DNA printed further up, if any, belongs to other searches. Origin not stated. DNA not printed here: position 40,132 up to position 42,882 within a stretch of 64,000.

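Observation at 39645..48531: Compact Trb/VirB-type type IV secretion locus with no coupling protein, relaxase or integration/replication genes in reach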

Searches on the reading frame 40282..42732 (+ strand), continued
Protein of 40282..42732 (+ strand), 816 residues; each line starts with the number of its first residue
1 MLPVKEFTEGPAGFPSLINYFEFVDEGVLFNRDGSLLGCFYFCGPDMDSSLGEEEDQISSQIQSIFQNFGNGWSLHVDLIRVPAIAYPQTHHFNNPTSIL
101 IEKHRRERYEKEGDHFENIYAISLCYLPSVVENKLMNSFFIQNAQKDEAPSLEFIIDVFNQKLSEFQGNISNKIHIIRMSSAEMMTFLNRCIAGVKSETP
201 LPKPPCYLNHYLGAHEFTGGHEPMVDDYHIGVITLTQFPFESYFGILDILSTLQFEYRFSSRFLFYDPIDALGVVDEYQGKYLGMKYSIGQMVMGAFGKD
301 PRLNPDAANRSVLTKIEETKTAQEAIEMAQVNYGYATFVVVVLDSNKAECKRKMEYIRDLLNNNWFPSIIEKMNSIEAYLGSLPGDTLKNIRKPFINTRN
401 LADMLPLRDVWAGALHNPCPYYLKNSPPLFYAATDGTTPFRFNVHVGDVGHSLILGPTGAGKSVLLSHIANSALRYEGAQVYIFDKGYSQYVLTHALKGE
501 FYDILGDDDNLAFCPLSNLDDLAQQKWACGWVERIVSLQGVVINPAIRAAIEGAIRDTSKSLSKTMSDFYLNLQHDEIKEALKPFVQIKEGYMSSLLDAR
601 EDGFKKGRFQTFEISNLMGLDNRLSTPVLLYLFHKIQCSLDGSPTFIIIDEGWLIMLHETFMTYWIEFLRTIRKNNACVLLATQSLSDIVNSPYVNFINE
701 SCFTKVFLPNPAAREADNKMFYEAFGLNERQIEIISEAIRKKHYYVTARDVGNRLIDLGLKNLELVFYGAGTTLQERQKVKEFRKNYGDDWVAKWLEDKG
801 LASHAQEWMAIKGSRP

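Call 26: find_encoding_contigs(protein=P0025, flank=10000, max_places=2)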
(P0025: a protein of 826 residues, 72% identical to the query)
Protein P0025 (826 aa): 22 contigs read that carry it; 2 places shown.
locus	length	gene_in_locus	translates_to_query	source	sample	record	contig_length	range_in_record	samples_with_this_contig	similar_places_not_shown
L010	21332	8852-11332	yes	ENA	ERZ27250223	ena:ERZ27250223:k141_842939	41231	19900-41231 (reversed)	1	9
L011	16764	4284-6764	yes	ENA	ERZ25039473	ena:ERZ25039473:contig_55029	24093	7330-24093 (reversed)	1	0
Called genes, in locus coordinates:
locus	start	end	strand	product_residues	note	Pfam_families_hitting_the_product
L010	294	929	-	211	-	PF02586:SRAP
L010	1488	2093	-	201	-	-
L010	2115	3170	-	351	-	PF02661:Fic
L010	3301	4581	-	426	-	PF00817:IMS, PF11799:IMS_C, PF13438:DUF4113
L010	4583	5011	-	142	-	PF00717:Peptidase_S24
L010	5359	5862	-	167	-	-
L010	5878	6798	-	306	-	PF13730:HTH_36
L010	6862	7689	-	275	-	-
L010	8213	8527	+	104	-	-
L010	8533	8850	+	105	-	PF05101:VirB3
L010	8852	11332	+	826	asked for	PF27097:VirB4_TrbE_N, PF03135:CagE_TrbE_VirB, PF19044:P-loop_TraG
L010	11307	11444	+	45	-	-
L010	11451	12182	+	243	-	-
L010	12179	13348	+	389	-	PF04610:TrbL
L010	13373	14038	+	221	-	PF04335:VirB8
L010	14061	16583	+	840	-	PF02534:T4SS-DNA_transf, PF10412:TrwB_AAD_bind, PF12696:TraG-D_C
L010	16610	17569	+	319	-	PF03524:CagX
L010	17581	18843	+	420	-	PF03743:TrbI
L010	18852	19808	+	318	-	PF00437:T2SSE, PF27713:UCP018868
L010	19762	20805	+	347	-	PF14216:DUF4326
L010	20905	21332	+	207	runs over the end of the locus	PF18765:Polbeta (weak)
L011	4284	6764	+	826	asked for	PF27097:VirB4_TrbE_N, PF03135:CagE_TrbE_VirB, PF19044:P-loop_TraG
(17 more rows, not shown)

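Call 27: find_homologous_proteins(query=L010:14061-16583:+, max_evalue=1e-10)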
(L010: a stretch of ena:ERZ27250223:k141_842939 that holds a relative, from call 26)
Query L010:14061-16583:+ (840 aa): 602 proteins with E <= 1e-10 among 8000 candidates; the best 120 are listed.
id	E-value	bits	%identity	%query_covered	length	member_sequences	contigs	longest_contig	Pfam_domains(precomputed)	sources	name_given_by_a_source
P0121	0.0e+0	1905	100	100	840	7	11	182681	PF10412.16,PF02534.21,PF12696.14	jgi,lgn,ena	jgi:type IV secretory pathway TraG/TraD family ATPase VirD4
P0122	0.0e+0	1484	78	100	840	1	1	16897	PF10412.16,PF02534.21,PF12696.14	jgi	jgi:type IV secretory pathway TraG/TraD family ATPase VirD4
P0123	0.0e+0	1050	60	88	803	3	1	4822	PF10412.16,PF02534.21,PF12696.14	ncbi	-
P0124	7.0e-281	952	59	85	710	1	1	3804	PF10412.16,PF02534.21,PF12696.14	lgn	-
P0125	1.3e-265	902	55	89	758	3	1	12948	PF10412.16,PF02534.21,PF12696.14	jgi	jgi:type IV secretory pathway TraG/TraD family ATPase VirD4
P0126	1.6e-264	898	62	77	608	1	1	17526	PF10412.16,PF02534.21,PF12696.14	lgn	-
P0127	3.5e-259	880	53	92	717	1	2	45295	PF10412.16,PF02534.21,PF12696.14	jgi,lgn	jgi:type IV secretory pathway TraG/TraD family ATPase VirD4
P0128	1.2e-242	826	52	86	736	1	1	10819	PF10412.16,PF02534.21,PF12696.14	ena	-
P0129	4.3e-240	817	46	99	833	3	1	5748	PF10412.16,PF01935.24,PF02534.21,PF12696.14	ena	-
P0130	4.1e-239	814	46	99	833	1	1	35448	PF10412.16,PF02534.21,PF12696.14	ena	-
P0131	5.3e-206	704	46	65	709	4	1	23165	PF10412.16,PF02534.21,PF12696.14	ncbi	-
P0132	8.5e-205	700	54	51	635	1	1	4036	PF10412.16,PF02534.21,PF12696.14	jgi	jgi:type IV secretion system protein VirD4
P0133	1.0e-197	677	46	63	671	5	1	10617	PF10412.16,PF02534.21,PF12696.14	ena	-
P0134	3.8e-194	665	45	65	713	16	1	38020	PF10412.16,PF02534.21,PF12696.14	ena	-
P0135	5.1e-165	569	47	50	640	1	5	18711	PF10412.16,PF02534.21,PF12696.14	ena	-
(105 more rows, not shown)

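Call 29: find_related_loci(query=A1, collection=genome_contigs, flank=10000)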
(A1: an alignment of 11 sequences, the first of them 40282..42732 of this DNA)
Query A1 (816 aa) in genome_contigs; peptide patterns used: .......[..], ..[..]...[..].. (x = any residue, [..] = any of these).
514 stretches matched a pattern; 462 encode a relative of the query (tblastn E <= 1e-3); the best 80 are kept; 79 distinct loci.
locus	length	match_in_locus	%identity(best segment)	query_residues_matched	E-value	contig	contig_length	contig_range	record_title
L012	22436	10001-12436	79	1-813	0e+0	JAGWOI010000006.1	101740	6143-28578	MAG: Candidatus Omnitrophota bacterium isolate REEB252 contig-150_227, whole genome shotgun sequence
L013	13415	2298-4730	76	1-811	0e+0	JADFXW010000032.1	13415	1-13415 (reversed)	MAG: Candidatus Omnitrophota bacterium isolate nDJH2bin13 nDJH2_bin13_NODE_32_length_13415_cov_3.288531, whole genome sh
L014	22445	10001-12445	73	1-812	0e+0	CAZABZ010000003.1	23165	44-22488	MAG TPA_asm: uncultured Planctomycetales bacterium isolate binchicken_co3_599 genome assembly, contig: NODE_6957_length_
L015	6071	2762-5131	71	1-812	0e+0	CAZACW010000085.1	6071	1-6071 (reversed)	MAG TPA_asm: uncultured Planctomycetales bacterium isolate SRP273308_co1_408 genome assembly, contig: NODE_23495_length_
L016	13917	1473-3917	87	1-815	0e+0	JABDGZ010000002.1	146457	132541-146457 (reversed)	MAG: Candidatus Omnitrophota bacterium isolate BWOrgControl_Nextera71_MAG1 3300021028.a:Ga0206863_1002, whole genome sho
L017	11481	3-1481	86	324-816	0e+0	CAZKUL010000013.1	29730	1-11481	MAG TPA_asm: uncultured Planctomycetales bacterium isolate binchicken_co241_121 genome assembly, contig: NODE_1448_lengt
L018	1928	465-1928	86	1-488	0e+0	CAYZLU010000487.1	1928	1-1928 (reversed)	MAG TPA_asm: uncultured Planctomycetales bacterium isolate binchicken_co241_372 genome assembly, contig: NODE_102858_len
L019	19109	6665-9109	86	1-815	0e+0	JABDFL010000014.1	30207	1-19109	MAG: Candidatus Omnitrophota bacterium isolate BWOrgControl_Nextera26_MAG2 3300020977.a:Ga0206818_1067, whole genome sho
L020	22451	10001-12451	87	1-816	0e+0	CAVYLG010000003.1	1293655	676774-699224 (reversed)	MAG: Candidatus Omnitrophota bacterium isolate MFD01476.bin.2.120 genome assembly, contig: contig_16581, whole genome sh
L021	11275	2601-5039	59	1-813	0e+0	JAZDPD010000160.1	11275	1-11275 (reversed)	MAG: Candidatus Omnitrophota bacterium isolate MEGAHIT-group-0.817 k141_19740652, whole genome shotgun sequence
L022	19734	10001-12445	58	1-815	0e+0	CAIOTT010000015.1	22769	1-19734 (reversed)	MAG: Candidatus Omnitrophica bacterium isolate Ki2-D4_bin-0675 genome assembly, contig: bin-0675:15/74, whole genome sho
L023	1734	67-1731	59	1-555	0e+0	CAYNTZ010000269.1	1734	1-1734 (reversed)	MAG TPA_asm: uncultured Planctomycetales bacterium isolate SRP150892_co1_50 genome assembly, contig: NODE_106747_length_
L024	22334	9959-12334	42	13-808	0e+0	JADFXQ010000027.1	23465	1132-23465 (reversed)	MAG: Candidatus Omnitrophota bacterium isolate nDJH15bin13 nDJH15_bin13_NODE_27_length_23465_cov_5.776245, whole genome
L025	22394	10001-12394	41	13-808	0e+0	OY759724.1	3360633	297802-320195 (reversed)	MAG: Candidatus Omnitrophota bacterium isolate 1a5844f9-839a-4d7b-a7f9-2444bab12bdd genome assembly, chromosome: 1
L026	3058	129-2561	39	2-816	0e+0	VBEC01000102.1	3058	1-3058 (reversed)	MAG: Chloroflexi bacterium isolate CF_16 14_1009_16_30cm_scaffold_107223, whole genome shotgun sequence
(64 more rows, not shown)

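Call 39: find_encoding_contigs(protein=P0033, flank=10000, max_places=2)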
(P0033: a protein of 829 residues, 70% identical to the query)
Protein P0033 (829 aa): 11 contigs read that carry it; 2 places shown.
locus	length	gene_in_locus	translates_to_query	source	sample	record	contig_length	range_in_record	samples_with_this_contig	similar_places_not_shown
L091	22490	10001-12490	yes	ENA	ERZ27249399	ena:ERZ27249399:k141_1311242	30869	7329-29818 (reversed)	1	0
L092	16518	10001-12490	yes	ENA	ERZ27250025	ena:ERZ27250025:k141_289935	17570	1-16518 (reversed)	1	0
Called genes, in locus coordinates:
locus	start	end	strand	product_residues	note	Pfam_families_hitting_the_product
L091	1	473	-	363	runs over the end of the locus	PF20530:DUF6745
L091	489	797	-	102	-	-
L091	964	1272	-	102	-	PF11171:DUF2958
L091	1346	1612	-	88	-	PF04026:SpoVG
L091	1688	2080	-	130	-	PF04026:SpoVG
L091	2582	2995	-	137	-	PF01850:PIN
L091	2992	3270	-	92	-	PF02604:PhdYeFM_antitox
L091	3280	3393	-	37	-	-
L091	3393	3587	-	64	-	-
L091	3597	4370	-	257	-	PF13708:DUF4942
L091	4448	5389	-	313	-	PF06067:DUF932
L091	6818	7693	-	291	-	PF04796:RepA_C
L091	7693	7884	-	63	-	-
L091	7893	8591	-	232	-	-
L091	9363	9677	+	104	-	-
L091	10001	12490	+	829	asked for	PF27097:VirB4_TrbE_N, PF03135:CagE_TrbE_VirB, PF19044:P-loop_TraG (weak)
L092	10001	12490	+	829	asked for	PF27097:VirB4_TrbE_N, PF03135:CagE_TrbE_VirB, PF19044:P-loop_TraG (weak)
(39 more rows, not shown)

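Call 40: find_encoding_contigs(protein=P0026, flank=10000, max_places=1)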
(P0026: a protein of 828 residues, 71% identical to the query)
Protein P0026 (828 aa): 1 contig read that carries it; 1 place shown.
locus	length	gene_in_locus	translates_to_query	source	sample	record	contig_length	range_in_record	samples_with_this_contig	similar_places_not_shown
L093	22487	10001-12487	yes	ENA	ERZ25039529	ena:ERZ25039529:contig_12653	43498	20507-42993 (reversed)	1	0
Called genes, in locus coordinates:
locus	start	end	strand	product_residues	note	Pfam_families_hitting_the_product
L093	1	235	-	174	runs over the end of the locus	-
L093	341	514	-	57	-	PF04026:SpoVG (weak)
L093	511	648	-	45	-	-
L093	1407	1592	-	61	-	-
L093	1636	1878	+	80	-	-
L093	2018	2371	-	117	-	-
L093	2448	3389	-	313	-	PF06067:DUF932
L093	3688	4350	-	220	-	PF02586:SRAP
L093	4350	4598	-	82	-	-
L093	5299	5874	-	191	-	PF00817:IMS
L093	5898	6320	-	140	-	PF00717:Peptidase_S24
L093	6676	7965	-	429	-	PF10134:RPA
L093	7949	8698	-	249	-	-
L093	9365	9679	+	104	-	PF04956:TrbC (weak)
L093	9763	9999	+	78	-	-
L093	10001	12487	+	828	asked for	PF27097:VirB4_TrbE_N, PF03135:CagE_TrbE_VirB (weak), PF19044:P-loop_TraG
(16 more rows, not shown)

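Call 41: find_encoding_contigs(protein=P0040, flank=10000, max_places=1)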
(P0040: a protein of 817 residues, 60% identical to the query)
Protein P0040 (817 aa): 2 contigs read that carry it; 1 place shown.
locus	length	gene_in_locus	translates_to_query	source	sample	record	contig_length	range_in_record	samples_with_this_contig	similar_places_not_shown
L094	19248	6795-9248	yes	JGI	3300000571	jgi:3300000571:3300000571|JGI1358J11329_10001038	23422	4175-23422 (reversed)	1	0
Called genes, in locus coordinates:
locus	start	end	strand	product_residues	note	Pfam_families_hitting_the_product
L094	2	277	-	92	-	?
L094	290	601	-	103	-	-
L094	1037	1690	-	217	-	PF02586:SRAP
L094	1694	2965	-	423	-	-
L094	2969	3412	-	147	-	PF00717:Peptidase_S24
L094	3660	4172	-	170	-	-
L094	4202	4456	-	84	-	-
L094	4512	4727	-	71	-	PF13384:HTH_23 (faint)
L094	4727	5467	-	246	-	-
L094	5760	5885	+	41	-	-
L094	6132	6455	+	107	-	-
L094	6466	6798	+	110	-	PF05101:VirB3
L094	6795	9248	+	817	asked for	PF27097:VirB4_TrbE_N, PF03135:CagE_TrbE_VirB, PF19044:P-loop_TraG (faint)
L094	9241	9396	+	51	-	-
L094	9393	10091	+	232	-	-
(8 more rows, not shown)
